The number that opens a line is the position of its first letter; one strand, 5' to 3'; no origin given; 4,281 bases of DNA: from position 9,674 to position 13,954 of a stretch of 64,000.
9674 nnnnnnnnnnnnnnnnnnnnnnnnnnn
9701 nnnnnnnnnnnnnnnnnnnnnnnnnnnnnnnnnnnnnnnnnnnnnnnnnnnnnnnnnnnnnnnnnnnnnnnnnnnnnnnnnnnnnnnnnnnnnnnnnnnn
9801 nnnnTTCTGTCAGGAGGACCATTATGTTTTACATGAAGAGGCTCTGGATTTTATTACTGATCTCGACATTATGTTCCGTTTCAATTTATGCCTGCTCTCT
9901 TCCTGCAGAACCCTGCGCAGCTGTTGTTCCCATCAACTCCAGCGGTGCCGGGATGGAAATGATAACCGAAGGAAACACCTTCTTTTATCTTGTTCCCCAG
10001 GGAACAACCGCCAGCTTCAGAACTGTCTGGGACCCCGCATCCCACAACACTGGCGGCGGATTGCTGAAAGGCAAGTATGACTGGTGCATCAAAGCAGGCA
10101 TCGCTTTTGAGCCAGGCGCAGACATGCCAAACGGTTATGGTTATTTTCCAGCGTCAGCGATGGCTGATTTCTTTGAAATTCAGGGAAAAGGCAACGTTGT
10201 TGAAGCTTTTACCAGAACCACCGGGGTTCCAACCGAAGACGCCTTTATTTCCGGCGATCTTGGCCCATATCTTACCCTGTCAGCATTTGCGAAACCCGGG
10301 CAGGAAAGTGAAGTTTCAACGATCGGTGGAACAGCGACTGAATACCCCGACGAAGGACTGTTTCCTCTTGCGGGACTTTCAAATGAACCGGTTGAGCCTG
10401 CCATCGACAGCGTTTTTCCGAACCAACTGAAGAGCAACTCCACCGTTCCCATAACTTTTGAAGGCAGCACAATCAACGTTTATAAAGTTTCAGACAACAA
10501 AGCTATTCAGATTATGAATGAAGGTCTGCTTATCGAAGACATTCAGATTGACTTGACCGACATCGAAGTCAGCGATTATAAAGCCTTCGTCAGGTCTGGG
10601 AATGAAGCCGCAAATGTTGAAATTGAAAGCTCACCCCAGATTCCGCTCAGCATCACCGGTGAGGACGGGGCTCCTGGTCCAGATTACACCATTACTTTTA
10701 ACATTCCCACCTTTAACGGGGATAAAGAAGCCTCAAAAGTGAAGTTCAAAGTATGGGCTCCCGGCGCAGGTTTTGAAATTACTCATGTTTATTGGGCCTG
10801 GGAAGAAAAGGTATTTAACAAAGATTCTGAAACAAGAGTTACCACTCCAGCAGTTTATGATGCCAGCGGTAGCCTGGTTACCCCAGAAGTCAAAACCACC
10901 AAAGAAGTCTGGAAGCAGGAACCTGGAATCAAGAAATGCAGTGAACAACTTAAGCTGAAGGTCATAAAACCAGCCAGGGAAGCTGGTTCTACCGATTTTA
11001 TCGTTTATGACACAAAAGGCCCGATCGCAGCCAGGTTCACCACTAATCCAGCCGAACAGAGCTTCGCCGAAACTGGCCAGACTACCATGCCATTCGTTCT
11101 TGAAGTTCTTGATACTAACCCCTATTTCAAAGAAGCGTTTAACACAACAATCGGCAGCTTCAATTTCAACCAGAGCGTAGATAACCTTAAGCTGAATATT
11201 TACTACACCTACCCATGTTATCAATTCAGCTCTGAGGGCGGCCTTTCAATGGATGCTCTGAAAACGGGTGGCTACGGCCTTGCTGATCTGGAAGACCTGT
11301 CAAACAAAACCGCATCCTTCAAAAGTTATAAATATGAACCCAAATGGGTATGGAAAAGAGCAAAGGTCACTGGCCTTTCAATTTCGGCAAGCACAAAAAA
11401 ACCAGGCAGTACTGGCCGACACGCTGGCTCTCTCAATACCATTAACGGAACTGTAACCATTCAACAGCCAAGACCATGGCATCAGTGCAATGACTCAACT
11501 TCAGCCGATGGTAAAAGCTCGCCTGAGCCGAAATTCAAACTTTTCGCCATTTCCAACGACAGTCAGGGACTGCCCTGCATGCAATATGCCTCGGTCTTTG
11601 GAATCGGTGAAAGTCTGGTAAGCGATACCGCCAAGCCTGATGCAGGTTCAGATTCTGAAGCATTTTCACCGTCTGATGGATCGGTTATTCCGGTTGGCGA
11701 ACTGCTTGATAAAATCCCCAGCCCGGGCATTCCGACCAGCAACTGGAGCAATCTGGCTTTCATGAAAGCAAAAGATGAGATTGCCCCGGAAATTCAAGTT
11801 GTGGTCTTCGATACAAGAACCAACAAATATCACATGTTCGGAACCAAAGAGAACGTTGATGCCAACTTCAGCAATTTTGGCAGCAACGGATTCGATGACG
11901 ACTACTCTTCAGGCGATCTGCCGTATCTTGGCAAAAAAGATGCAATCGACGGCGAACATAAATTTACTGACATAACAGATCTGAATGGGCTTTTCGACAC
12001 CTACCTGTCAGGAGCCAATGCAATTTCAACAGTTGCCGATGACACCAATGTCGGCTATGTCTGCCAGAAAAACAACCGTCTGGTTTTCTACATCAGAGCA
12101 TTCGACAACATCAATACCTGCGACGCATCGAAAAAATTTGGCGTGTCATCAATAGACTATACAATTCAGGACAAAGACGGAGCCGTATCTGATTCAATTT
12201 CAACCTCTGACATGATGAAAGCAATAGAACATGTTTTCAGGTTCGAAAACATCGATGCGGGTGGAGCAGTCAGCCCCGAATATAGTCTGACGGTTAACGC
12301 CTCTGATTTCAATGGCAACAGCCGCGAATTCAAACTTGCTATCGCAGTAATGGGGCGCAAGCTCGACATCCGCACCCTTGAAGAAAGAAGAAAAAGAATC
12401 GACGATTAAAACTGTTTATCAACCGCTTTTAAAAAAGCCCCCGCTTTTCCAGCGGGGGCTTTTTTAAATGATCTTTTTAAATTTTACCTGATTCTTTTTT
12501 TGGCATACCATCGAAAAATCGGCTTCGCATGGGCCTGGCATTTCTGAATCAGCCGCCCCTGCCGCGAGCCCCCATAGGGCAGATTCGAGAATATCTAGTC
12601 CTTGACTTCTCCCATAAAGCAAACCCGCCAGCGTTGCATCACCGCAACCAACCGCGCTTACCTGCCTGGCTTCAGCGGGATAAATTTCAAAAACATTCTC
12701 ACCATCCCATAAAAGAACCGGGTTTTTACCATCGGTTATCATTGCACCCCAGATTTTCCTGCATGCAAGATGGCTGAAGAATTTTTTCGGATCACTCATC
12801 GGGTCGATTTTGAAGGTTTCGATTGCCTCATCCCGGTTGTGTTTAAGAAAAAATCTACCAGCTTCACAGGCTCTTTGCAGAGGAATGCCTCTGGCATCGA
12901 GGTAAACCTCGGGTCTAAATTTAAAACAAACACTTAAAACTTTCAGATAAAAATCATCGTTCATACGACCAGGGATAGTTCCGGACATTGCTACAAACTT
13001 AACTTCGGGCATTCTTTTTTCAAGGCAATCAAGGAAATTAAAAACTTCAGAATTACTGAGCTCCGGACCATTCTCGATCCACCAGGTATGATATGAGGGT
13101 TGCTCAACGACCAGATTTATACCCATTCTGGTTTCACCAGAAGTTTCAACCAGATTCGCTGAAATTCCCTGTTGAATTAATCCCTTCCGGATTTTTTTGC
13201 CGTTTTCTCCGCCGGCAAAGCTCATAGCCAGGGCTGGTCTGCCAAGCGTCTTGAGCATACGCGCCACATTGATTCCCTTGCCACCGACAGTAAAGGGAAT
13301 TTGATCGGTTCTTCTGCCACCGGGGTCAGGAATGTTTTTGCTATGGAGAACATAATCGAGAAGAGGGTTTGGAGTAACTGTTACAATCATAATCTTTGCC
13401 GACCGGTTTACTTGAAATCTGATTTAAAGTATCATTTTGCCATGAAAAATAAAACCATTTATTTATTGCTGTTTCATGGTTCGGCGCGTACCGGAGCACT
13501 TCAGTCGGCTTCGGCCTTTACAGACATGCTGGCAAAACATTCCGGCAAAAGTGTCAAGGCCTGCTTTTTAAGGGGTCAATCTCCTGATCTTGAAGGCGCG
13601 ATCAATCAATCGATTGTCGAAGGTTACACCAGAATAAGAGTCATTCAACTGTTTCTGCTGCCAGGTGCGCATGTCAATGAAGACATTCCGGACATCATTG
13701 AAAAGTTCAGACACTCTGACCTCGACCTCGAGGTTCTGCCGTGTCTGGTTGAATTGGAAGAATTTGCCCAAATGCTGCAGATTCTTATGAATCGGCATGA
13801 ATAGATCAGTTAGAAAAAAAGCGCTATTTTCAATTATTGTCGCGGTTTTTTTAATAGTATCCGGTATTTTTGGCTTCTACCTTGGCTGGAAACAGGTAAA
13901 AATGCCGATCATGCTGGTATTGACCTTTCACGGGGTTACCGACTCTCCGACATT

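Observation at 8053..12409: Orphan minor-pseudopilin cassette ending in an 861-aa secreted protein (PilY1-like position)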

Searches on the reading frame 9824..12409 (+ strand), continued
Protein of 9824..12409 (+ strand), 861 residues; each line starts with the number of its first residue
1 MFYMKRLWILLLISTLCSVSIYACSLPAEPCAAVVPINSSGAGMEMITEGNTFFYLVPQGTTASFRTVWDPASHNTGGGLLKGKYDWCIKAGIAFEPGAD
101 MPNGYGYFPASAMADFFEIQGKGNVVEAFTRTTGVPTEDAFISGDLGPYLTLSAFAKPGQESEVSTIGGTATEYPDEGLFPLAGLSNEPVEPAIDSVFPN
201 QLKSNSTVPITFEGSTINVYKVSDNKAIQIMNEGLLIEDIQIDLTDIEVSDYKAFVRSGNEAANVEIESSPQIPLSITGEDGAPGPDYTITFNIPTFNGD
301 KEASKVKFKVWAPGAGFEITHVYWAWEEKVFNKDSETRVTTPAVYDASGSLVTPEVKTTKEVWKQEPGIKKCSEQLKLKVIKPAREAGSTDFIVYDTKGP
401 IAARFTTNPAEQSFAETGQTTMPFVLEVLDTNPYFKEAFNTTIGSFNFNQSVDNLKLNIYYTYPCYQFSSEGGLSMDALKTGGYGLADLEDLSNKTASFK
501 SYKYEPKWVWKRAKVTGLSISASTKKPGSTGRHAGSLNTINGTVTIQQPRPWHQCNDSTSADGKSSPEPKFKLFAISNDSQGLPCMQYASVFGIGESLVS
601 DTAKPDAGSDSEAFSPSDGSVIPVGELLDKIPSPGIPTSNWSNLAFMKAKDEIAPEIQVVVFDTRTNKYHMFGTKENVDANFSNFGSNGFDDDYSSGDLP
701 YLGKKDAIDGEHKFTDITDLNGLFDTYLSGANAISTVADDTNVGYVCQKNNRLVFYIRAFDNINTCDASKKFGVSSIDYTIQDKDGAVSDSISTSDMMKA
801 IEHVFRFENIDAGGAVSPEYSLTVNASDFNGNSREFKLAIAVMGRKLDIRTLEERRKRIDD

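Call 62: find_encoding_contigs(protein=P0121, flank=10000, max_places=2)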
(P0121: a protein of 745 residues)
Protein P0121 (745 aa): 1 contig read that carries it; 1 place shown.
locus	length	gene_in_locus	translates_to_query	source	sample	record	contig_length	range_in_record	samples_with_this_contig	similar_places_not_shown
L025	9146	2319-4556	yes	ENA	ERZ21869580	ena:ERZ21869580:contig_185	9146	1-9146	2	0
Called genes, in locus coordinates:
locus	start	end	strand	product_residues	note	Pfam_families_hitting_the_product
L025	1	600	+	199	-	?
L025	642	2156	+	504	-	PF01590:GAF, PF13185:GAF_2, PF13492:GAF_3, PF00158:Sigma54_activat, PF14532:Sigma54_activ_2, PF07728:AAA_5 (weak), PF25601:AAA_lid_14, PF02954:HTH_8, +1 more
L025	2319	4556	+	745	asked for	-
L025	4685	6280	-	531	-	PF00149:Metallophos (weak), PF02872:5_nucleotid_C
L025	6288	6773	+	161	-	-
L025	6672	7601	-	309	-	-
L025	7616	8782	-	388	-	PF13435:Cytochrome_C554 (weak)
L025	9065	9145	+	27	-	?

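Call 65: find_encoding_contigs(protein=P0133, flank=10000, max_places=2)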
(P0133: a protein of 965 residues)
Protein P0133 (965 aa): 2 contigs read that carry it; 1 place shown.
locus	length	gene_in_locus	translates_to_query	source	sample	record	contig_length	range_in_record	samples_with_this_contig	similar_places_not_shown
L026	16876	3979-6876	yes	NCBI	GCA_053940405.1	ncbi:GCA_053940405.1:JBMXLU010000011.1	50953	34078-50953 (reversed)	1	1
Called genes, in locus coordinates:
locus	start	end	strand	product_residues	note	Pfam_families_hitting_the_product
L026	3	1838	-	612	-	?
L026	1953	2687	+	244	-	-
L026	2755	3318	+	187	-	-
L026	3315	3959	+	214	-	-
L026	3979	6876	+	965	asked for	-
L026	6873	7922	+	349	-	PF13531:SBP_bac_11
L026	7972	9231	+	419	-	PF00528:BPD_transp_1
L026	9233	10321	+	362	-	PF00005:ABC_tran, PF13304:AAA_21 (faint)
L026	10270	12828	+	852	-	PF12801:Fer4_5, PF00037:Fer4 (weak), PF13360:PQQ_2, PF13570:Beta-prop_ACSF4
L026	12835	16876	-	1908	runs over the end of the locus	PF12895:ANAPC3 (weak), PF13428:TPR_14 (weak), PF14559:TPR_19 (weak), PF00515:TPR_1 (weak), PF07719:TPR_2 (weak), PF13424:TPR_12 (weak), PF13428:TPR_14 (weak), PF13432:TPR_16, +16 more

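Call 66: find_encoding_contigs(protein=P0128, flank=10000, max_places=2)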
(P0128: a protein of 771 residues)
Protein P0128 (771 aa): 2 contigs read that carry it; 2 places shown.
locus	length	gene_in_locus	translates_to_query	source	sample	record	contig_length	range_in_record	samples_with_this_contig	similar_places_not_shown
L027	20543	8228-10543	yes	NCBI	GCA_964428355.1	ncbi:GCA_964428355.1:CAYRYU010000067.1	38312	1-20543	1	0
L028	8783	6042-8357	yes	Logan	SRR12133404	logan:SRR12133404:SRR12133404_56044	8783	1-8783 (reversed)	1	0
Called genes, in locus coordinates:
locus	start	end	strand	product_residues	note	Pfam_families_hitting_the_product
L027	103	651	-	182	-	PF01966:HD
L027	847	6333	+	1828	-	PF00069:Pkinase, PF07714:PK_Tyr_Ser-Thr, PF24807:WD40_CDC20-Fz, PF24817:WD40_WDHD1_1st, PF25168:Beta-prop_WDR36-Utp21_2nd, PF25173:Beta-prop_WDR3_1st, PF25174:Beta-prop_THOC3, PF23381:Beta-prop_IFT122_1st, +68 more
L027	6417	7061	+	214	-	-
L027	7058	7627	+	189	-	-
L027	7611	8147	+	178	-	-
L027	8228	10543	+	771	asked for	-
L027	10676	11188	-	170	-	PF11259:DUF3060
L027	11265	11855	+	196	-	PF12019:GspH (weak)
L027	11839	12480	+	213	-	-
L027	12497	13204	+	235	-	-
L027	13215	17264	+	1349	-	PF13964:Beta-prop_Calicin (faint), PF13415:Beta-prop_FBX42, PF24681:Kelch_KLHDC2_KLHL20_DRC7, PF24981:Beta-prop_ATRN-LZTR1, PF25210:Kelch_FKB95, PF01344:Kelch_1, PF07646:Kelch_2, PF24996:NANM (weak)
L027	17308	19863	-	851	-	PF00069:Pkinase, PF03109:ABC1 (weak), PF07714:PK_Tyr_Ser-Thr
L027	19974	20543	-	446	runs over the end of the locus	-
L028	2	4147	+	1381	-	?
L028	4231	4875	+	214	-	-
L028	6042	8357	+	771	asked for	-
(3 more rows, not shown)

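Call 67: list_cluster_members(proteins=[P0121, P0127, P0128, P0133, P0134, P0137, P0138, P0135, P0136, P0115])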
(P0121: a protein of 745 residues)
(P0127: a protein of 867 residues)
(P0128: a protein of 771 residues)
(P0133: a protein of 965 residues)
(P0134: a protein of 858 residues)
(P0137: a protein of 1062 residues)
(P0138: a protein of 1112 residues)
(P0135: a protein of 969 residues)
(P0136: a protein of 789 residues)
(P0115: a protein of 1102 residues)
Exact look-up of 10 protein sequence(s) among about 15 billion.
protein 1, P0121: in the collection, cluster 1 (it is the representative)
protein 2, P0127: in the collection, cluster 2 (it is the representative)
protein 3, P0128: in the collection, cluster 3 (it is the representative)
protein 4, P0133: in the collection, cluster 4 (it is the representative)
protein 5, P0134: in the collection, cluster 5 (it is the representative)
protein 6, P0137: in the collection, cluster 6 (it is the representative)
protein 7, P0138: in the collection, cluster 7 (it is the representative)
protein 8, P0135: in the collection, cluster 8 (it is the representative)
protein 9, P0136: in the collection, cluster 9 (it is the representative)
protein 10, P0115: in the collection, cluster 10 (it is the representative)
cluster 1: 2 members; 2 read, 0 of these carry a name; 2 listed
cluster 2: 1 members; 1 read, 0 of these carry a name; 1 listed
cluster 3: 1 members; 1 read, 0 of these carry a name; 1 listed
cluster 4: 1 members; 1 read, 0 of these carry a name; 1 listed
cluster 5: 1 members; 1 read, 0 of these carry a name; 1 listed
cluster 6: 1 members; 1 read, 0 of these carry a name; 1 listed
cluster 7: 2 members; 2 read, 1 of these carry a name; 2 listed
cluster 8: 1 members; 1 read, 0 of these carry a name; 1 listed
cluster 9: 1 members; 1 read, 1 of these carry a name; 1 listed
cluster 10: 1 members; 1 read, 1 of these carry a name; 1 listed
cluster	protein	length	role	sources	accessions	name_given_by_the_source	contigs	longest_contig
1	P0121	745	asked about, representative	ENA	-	-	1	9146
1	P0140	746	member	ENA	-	-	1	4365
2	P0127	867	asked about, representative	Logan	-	-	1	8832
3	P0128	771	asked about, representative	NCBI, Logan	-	-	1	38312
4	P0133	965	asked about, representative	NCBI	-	-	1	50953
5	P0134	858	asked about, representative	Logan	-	-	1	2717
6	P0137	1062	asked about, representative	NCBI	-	-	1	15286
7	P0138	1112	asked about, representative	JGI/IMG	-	hypothetical protein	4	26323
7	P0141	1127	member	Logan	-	-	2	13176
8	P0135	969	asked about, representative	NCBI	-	-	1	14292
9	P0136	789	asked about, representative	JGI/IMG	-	hypothetical protein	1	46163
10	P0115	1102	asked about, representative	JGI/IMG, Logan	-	hypothetical protein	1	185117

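Call 80: fold_search(model_id=the predicted structure, library=pdb)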
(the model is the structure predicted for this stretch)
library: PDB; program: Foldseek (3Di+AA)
matches with E <= 10: 939; with E <= 0.001: 2
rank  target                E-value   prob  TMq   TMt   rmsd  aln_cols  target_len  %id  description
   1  7q62_B                2.3e-05  0.60  0.09  0.09  50.6       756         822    9  Structure of TEV cleaved A2ML1 dimer (A2ML1-TT dimer) (released 2022-04-20)
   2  7som_D                1.1e-04  0.63  0.11  0.08  35.5       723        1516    9  Ciliary C2 central pair apparatus isolated from Chlamydomonas reinhardtii (released 2022-04-13)
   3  2qki_D                1.0e-03  0.14  0.08  0.10  48.5       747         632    8  Human C3c in complex with the inhibitor compstatin (released 2007-08-14)
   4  7s63_A                1.2e-03  0.16  0.08  0.05  50.4       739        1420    9  Native-form oocyte/egg Alpha-2-Macroglobulin (A2Moo) tetramer (released 2022-01-05)
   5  7o7m_A                1.5e-03  0.21  0.09  0.06  49.3       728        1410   10  (h-alpha2M)4 native II (released 2022-04-13)
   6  6za2_A                2.2e-03  0.28  0.10  0.08  45.3       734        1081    9  Crystal structure of dimeric latent PorU from Porphyromonas gingivalis (released 2021-09-29)
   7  5oj6_B                2.2e-03  0.06  0.06  0.08  53.2      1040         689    6  Crystal structure of the chicken MDGA1 ectodomain in complex with the human neuroligin 1 (NL1(-A-B)) cholinesterase do (released 2017-08-23)
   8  7o7q_A                2.3e-03  0.18  0.09  0.07  48.4       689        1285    9  (h-alpha2M)4 trypsin-activated state (released 2022-04-13)
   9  7voo_A                2.6e-03  0.13  0.08  0.06  50.2       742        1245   11  Induced alpha-2-macroglobulin monomer (released 2022-10-19)
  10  7u06_A                2.8e-03  0.09  0.08  0.06  33.6       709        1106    8  Structure of the yeast TRAPPII-Rab11/Ypt32 complex in the closed/open state (composite structure) (released 2022-04-27)
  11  3rkp_A                3.5e-03  0.25  0.09  0.16  37.2       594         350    5  Crystal structure of BcpA*(D312A), the major pilin subunit of Bacillus cereus (released 2012-05-30)
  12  6vg1_B                4.1e-03  0.28  0.12  0.15  28.2       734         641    7  xenopus protocadherin 8.1 EC1-6 (released 2020-03-11)
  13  7r5k_10               4.6e-03  0.08  0.09  0.05  30.5       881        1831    8  Human nuclear pore complex (constricted) (released 2022-06-22)
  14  7cym_B                5.1e-03  0.28  0.12  0.21  26.5       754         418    9  Crystal structure of LI-Cadherin EC1-4 (released 2021-08-18)
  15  9ijj_4A               6.7e-03  0.16  0.10  0.04  38.1       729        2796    6  In situ structure of the central apparatus in mouse sperm axoneme. (released 2025-06-04)
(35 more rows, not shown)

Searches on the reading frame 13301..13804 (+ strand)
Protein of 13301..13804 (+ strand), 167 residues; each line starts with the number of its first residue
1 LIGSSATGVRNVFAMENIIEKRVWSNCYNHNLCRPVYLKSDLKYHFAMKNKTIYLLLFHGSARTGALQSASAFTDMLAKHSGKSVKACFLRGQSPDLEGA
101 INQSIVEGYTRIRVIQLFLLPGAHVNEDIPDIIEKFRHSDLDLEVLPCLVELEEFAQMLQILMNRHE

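Call 5: search_protein_families(library=pfam, proteins=[window:13301-13804:+], max_evalue=0.001)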
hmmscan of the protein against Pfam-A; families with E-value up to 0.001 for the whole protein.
window:13301-13804:+ (167 aa): 2 families
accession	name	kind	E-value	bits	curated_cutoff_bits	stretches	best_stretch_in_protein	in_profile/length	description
PF01903.22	CbiX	-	5.9e-16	59.1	22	1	59-150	1-95/106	CbiX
PF06180.16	CbiK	-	0.00067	19.5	26.2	1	48-130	138-218/262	Cobalt chelatase (CbiK)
